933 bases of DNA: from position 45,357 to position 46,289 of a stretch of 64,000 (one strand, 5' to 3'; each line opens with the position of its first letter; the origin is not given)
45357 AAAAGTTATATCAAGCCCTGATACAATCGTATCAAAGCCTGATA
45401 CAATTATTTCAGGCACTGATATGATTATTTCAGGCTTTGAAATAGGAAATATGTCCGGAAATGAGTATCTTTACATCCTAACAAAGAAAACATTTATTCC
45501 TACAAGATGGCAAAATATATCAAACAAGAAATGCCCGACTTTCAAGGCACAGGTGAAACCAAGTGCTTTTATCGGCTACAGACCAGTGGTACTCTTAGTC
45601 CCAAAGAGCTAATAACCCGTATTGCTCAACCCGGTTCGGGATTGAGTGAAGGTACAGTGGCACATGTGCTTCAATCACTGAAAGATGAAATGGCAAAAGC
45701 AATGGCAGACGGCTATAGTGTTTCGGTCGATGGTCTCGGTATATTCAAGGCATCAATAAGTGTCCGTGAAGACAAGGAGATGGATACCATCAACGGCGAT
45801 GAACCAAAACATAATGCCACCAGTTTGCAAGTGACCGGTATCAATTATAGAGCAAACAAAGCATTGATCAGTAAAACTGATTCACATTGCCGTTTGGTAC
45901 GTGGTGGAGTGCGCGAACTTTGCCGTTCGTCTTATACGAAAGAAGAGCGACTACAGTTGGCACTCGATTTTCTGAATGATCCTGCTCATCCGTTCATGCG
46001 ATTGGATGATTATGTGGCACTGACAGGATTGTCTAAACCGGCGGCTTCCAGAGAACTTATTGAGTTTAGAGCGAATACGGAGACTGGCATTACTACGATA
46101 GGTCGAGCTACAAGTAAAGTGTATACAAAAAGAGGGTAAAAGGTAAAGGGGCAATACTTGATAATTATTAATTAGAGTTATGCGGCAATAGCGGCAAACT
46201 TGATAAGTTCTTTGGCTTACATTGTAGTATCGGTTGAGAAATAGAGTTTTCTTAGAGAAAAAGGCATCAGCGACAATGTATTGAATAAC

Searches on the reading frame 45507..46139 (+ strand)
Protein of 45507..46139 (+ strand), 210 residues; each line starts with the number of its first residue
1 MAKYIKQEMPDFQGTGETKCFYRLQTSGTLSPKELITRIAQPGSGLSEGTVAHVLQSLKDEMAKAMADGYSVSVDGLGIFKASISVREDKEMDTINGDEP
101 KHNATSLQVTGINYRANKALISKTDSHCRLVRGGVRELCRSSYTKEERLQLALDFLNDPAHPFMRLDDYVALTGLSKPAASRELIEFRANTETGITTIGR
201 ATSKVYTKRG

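Call 11: search_protein_families(library=pfam, proteins=[window:45507-46139:+], max_evalue=0.00001)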
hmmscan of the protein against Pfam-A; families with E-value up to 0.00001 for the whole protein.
window:45507-46139:+ (210 aa): 2 families
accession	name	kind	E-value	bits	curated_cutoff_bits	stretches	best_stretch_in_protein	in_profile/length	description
PF18291.6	HU-HIG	-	5.8e-19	68.8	26.2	1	2-127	3-121/125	HU domain fused to wHTH, Ig, or Glycine-rich motif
PF14848.11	HU-DNA_bdg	-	6.2e-06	26.7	30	0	22-84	21-80/124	DNA-binding domain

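Call 75: search_protein_families(library=padloc, proteins=[window:45507-46139:+], max_evalue=0.001)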
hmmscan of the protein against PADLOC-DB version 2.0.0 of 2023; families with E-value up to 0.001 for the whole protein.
window:45507-46139:+ (210 aa): 0 families
